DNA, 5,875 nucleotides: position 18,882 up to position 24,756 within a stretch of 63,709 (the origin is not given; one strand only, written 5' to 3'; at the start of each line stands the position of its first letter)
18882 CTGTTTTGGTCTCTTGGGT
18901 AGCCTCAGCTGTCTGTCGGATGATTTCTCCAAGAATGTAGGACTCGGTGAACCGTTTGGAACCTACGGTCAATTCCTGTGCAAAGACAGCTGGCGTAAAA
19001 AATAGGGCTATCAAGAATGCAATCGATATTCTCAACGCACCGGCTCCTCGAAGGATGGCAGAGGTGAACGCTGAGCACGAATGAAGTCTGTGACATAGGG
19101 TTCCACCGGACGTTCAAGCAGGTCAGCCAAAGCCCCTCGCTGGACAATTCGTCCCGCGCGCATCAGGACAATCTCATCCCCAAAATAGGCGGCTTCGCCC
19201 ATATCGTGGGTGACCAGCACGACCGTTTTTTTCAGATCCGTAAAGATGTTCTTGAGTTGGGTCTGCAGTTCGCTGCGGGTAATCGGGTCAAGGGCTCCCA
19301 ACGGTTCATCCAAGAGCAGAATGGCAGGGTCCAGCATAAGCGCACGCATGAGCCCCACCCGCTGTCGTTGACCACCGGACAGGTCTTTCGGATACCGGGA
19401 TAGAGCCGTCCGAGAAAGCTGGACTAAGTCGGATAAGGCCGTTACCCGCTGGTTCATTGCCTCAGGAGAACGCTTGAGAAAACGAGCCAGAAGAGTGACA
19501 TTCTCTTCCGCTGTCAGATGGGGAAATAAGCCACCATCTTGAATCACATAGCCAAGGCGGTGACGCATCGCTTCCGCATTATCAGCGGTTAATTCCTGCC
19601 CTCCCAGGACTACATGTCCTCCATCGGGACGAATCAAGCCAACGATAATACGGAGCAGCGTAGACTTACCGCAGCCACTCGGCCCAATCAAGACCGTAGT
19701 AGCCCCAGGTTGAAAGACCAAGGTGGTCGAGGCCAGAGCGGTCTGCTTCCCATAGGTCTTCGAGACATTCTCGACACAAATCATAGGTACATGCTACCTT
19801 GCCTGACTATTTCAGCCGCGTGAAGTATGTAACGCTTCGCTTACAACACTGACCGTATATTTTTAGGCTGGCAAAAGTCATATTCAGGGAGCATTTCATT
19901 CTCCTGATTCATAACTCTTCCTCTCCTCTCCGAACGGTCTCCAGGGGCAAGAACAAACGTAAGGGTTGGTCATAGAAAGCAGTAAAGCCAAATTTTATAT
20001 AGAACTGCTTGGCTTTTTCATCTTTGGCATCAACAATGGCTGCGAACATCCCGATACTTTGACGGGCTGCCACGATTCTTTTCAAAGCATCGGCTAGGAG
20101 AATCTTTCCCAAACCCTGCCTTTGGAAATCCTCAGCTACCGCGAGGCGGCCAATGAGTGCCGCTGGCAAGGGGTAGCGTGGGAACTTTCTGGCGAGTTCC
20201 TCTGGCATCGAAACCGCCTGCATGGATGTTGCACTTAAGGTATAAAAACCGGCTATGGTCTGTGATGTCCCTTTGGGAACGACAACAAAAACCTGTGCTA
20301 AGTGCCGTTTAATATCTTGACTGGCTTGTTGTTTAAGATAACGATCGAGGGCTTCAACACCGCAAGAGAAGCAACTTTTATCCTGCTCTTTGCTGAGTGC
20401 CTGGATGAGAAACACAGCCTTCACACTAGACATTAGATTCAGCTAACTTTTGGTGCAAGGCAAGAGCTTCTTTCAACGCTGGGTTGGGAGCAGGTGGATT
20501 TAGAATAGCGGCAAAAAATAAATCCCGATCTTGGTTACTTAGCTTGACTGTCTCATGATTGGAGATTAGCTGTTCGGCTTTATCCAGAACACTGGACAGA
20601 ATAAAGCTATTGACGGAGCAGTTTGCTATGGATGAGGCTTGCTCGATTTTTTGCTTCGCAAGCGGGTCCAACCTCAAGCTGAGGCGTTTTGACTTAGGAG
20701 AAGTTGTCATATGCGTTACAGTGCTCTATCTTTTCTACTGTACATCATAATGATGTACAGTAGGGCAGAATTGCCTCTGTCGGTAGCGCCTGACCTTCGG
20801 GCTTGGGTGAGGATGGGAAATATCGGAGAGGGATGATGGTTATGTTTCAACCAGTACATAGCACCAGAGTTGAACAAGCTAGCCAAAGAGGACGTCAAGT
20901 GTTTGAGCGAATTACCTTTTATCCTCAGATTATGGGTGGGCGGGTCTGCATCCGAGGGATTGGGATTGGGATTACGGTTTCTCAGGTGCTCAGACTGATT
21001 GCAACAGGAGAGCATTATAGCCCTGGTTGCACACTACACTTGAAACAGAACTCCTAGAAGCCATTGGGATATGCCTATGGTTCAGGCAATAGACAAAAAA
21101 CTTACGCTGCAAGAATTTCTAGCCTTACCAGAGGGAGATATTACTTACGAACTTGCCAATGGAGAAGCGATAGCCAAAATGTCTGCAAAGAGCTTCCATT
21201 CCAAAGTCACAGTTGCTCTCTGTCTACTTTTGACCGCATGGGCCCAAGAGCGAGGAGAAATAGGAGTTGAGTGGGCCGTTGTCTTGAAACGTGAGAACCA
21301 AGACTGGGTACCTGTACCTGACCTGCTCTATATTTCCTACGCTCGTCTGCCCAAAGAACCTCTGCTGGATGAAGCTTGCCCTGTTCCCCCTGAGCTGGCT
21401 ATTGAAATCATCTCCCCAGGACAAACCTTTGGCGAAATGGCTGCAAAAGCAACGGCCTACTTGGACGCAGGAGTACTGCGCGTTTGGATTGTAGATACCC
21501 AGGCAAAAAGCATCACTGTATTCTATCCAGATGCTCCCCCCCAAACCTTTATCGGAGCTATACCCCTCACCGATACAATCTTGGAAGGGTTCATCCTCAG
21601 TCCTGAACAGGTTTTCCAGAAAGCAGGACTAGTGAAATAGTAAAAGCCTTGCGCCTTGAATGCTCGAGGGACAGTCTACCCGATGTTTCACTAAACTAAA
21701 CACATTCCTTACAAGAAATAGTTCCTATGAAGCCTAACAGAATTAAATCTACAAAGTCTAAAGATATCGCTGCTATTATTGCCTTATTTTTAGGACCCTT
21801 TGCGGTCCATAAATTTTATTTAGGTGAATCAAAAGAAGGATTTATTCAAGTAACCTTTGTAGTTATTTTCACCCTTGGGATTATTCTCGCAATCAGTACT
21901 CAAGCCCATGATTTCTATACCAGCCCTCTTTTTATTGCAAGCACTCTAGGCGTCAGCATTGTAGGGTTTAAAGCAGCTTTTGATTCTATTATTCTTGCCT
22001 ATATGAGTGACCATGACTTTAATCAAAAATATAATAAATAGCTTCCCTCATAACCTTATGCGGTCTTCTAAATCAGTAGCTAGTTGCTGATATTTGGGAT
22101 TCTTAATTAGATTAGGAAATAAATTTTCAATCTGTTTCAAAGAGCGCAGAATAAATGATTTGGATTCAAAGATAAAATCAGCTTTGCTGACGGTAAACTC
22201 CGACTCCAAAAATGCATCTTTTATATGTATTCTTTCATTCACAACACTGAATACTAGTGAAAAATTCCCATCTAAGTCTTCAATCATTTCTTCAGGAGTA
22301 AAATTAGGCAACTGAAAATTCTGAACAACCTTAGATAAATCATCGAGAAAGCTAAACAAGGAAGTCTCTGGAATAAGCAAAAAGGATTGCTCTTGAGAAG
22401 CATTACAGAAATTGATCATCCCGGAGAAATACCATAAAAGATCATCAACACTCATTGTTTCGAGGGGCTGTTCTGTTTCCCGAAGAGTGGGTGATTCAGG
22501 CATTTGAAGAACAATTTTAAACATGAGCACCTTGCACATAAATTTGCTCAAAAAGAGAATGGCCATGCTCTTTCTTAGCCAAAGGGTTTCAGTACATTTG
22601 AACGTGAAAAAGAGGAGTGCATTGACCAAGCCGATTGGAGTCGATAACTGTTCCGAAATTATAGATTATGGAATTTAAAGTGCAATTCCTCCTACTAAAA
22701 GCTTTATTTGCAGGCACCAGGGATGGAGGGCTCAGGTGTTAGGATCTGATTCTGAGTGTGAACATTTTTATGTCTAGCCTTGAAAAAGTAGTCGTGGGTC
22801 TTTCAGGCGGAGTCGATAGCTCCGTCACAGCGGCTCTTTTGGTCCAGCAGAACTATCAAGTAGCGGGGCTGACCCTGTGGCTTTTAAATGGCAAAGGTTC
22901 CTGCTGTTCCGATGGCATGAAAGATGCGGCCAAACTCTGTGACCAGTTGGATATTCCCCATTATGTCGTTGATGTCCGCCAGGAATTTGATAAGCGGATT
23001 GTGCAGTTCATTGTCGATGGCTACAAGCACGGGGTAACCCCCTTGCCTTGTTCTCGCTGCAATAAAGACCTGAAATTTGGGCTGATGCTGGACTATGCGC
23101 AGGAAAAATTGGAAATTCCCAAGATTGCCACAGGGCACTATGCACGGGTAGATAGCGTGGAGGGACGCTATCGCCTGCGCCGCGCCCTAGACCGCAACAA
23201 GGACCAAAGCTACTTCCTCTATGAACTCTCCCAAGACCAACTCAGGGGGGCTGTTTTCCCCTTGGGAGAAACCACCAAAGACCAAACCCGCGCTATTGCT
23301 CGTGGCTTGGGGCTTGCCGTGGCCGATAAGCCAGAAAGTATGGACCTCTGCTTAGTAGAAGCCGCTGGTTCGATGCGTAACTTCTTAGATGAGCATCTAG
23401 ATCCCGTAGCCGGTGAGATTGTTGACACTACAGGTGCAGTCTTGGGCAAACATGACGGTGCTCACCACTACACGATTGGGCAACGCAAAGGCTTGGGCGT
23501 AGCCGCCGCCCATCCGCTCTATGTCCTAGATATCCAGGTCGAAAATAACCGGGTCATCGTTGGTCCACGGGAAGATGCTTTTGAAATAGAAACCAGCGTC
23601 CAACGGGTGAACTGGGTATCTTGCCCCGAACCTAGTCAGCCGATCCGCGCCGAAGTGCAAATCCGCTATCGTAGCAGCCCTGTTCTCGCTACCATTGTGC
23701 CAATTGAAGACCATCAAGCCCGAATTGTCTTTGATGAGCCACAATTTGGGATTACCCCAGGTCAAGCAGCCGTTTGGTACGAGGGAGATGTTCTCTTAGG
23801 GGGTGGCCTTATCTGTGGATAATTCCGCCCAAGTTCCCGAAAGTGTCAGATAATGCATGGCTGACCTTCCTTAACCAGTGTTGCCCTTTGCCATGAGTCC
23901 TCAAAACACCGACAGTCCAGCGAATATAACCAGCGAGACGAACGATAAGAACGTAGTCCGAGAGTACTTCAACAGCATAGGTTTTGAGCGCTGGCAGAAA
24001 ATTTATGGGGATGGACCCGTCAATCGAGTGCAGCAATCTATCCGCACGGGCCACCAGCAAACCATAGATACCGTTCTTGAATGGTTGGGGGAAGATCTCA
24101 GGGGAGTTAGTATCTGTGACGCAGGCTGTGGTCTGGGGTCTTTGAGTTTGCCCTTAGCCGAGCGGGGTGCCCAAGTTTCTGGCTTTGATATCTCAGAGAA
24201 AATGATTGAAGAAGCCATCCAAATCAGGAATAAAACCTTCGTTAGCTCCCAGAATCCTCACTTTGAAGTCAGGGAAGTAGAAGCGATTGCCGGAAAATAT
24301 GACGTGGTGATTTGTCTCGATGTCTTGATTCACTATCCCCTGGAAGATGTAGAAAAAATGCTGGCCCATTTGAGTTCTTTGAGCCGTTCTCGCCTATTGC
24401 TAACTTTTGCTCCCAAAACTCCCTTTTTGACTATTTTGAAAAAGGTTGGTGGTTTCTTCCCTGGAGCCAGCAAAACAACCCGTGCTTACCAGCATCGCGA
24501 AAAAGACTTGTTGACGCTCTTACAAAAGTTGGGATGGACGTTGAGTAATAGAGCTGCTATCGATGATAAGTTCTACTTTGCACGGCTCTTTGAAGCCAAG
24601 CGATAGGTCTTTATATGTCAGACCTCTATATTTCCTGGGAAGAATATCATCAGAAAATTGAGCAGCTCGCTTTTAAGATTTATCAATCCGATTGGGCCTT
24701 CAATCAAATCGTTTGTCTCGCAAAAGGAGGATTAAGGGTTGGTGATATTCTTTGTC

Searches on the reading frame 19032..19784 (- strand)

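Call 74: search_protein_families(library=pfam, proteins=[window:19032-19784:-], max_evalue=0.00001)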
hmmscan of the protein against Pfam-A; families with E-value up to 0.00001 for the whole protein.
window:19032-19784:- (250 aa): 2 families
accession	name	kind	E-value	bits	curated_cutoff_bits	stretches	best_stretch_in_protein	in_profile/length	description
PF00005.33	ABC_tran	-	2.6e-36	125.7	25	1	21-162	5-136/137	ABC transporter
PF13304.12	AAA_21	-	5.5e-08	33.7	27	0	30-52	2-24/304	AAA domain, putative AbiEii toxin, Type IV TA system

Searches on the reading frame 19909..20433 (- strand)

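Call 74: search_protein_families(library=pfam, proteins=[window:19909-20433:-], max_evalue=0.00001)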
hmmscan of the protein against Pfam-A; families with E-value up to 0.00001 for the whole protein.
window:19909-20433:- (174 aa): 4 families
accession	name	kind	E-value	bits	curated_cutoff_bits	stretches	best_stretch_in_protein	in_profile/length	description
PF13508.13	Acetyltransf_7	-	1.6e-09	38.5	27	1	84-151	28-83/84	Acetyltransferase (GNAT) domain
PF13673.13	Acetyltransf_10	-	5.8e-09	36.4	23.6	1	94-153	54-110/128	Acetyltransferase (GNAT) domain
PF00583.31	Acetyltransf_1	-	1.5e-08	35.3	20.7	1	52-150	38-116/116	Acetyltransferase (GNAT) family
PF08445.16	FR47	-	6e-08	33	22.1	1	90-153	20-80/86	FR47-like protein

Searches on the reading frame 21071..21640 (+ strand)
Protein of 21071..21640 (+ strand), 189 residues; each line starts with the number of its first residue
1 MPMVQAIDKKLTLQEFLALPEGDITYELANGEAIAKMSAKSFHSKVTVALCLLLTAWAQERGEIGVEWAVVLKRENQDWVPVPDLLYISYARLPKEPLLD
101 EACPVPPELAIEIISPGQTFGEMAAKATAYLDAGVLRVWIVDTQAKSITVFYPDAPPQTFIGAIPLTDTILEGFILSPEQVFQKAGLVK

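Call 74: search_protein_families(library=pfam, proteins=[window:21071-21640:+], max_evalue=0.00001)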
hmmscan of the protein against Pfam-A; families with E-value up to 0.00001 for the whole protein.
window:21071-21640:+ (189 aa): 1 family
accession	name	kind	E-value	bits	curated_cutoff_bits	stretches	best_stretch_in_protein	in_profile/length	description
PF05685.18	Uma2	-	3.2e-28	98.8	27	1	13-159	1-151/172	Putative restriction endonuclease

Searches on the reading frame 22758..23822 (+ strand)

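Call 36: search_protein_families(library=pfam, proteins=[window:22758-23822:+], max_evalue=0.001)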
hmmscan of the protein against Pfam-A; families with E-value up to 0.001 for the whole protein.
window:22758-23822:+ (354 aa): 7 families
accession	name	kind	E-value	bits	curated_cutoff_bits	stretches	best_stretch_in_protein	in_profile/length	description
PF03054.22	tRNA_Me_trans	-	2.6e-68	230.1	20.6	1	9-201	1-201/202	tRNA methyl transferase HUP domain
PF20259.3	tRNA_Me_trans_M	-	1.2e-21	76.5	27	1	207-269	1-65/66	tRNA methyl transferase PRC-barrel domain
PF20258.4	tRNA_Me_trans_C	-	3.1e-21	75.9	20.6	1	280-352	5-77/77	Aminomethyltransferase beta-barrel domain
PF02540.23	NAD_synthase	-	2.6e-08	33.7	21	1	7-75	17-83/242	NAD synthase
PF06508.19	QueC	-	0.00032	20.7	22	1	10-74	1-61/210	Queuosine biosynthesis protein QueC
PF00733.27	Asn_synthase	-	0.00033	20.9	21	1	5-76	14-82/354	Asparagine synthase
PF00764.25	Arginosuc_synth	-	0.0005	20.6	27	1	10-82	1-70/162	Arginosuccinate synthase N-terminal HUP domain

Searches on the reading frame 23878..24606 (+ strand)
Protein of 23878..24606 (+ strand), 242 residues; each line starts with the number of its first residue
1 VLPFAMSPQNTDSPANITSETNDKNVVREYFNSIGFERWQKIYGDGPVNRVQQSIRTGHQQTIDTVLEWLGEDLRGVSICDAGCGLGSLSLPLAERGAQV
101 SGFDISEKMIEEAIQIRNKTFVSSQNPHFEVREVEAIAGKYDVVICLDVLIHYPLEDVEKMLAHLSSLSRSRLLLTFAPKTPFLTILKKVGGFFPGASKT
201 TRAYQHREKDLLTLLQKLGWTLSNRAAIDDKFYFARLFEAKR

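Call 36: search_protein_families(library=pfam, proteins=[window:23878-24606:+], max_evalue=0.001)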
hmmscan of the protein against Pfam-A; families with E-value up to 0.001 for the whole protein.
window:23878-24606:+ (242 aa): 9 families
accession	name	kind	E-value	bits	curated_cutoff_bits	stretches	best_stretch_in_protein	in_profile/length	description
PF07109.17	Mg-por_mtran_C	-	4.8e-36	123.5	27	1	146-242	1-97/97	Magnesium-protoporphyrin IX methyltransferase C-terminus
PF13847.12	Methyltransf_31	-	4.6e-14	52.8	27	1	76-170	4-102/145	Methyltransferase domain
PF13649.12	Methyltransf_25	-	1.7e-13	51.5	27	1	79-168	1-92/97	Methyltransferase domain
PF13489.12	Methyltransf_23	-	1.1e-12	48.4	27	1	63-175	10-114/164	Methyltransferase domain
PF08242.18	Methyltransf_12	-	3.1e-12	47.5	30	1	81-168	2-91/98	Methyltransferase domain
PF08241.18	Methyltransf_11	-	3e-10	41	21.2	1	81-165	2-83/95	Methyltransferase domain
PF06325.19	PrmA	-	0.0001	22.3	22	1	57-146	142-232/296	Ribosomal protein L11 methyltransferase (PrmA)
PF13679.12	Methyltransf_32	-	0.00031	21.1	27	1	61-135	11-90/143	Methyltransferase domain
PF03848.20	TehB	-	0.00058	19.8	20.4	1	78-165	33-120/193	Tellurite resistance protein TehB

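Call 76: find_homologous_proteins(query=window:23878-24603:+, max_evalue=1e-60)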
Query window:23878-24603:+ (242 aa): 2642 proteins with E <= 1e-60 among 3812 candidates; the best 120 are listed.
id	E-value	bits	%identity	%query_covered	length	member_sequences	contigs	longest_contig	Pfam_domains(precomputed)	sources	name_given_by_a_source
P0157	3.2e-143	493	91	100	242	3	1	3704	PF13847.13,PF13489.13,PF13649.13,PF07109.18,PF08241.19,PF08242.19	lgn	-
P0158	2.5e-139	480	91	98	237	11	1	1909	PF13847.13,PF13489.13,PF13649.13,PF07109.18,PF08241.19,PF08242.19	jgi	jgi:magnesium-protoporphyrin O-methyltransferase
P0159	2.0e-134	464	86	98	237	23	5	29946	PF13847.13,PF13489.13,PF13649.13,PF07109.18,PF08241.19,PF08242.19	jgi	jgi:magnesium-protoporphyrin O-methyltransferase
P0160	1.6e-132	458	87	98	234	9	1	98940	PF13847.13,PF13489.13,PF13649.13,PF07109.18,PF08241.19,PF08242.19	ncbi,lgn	-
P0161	4.7e-98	345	54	75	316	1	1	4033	PF13847.13,PF13489.13,PF06325.20,PF05175.21,PF13649.13,PF07109.18,PF13679.13,PF05219.18,PF08241.19,PF08242.19,PF05958.18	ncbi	ncbi:MAG: magnesium protoporphyrin IX methyltransferase [Cyanobacteria bacterium J06554_3]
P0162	4.9e-88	312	64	93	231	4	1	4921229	PF13847.13,PF13489.13,PF08003.18,PF13649.13,PF07109.18,PF08241.19,PF08242.19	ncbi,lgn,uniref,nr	ncbi:magnesium protoporphyrin IX methyltransferase [Gloeobacter morelensis]|uniref:Magnesium protopo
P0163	5.5e-88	312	65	91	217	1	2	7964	PF13847.13,PF13489.13,PF13649.13,PF07109.18,PF08241.19,PF08242.19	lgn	-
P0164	5.6e-88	312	62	91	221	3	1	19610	PF13847.13,PF13489.13,PF06325.20,PF02353.27,PF13649.13,PF07109.18,PF13679.13,PF08241.19,PF08242.19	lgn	-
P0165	9.7e-87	308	65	91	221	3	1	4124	PF13847.13,PF13489.13,PF13649.13,PF07109.18,PF08241.19,PF08242.19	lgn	-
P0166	1.3e-85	305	62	91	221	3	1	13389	PF13847.13,PF13489.13,PF13649.13,PF07109.18,PF08241.19,PF08242.19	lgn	-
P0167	1.6e-85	304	62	91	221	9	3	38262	PF13847.13,PF13489.13,PF08003.18,PF05175.21,PF13649.13,PF07109.18,PF08241.19,PF08242.19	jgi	jgi:magnesium-protoporphyrin O-methyltransferase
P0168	2.8e-85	303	63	93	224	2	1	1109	PF13847.13,PF13489.13,PF02353.27,PF13649.13,PF07109.18,PF08241.19,PF08242.19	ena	-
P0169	3.6e-85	303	58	95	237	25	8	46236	PF13847.13,PF13489.13,PF13649.13,PF07109.18,PF08241.19,PF08242.19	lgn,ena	-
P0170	4.8e-85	303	60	93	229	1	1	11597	PF13847.13,PF13489.13,PF06325.20,PF02353.27,PF13649.13,PF07109.18,PF08241.19,PF08242.19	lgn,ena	-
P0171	6.6e-85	302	60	90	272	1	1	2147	PF13847.13,PF13489.13,PF13649.13,PF07109.18,PF08241.19,PF08242.19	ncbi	-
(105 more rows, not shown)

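Call 78: find_encoding_contigs(protein=P0160, flank=3000, max_places=2)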
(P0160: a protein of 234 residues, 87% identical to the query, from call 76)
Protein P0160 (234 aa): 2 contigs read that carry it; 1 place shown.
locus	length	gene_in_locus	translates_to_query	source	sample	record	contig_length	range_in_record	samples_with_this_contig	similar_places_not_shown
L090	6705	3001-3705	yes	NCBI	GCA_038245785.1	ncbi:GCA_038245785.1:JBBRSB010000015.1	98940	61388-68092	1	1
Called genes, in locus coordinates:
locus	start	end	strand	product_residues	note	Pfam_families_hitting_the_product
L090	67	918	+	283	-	PF04228:Zn_peptidase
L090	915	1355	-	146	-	-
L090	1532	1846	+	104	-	PF05154:TM2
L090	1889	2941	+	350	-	PF02540:NAD_synthase, PF03054:tRNA_Me_trans, PF06508:QueC (faint), PF20259:tRNA_Me_trans_M, PF20258:tRNA_Me_trans_C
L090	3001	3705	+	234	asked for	PF13489:Methyltransf_23, PF13847:Methyltransf_31, PF08241:Methyltransf_11, PF08242:Methyltransf_12, PF13649:Methyltransf_25, PF07109:Mg-por_mtran_C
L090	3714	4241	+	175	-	PF00156:Pribosyltran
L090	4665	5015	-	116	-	-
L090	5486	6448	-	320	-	PF00291:PALP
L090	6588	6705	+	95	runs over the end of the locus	PF01722:BolA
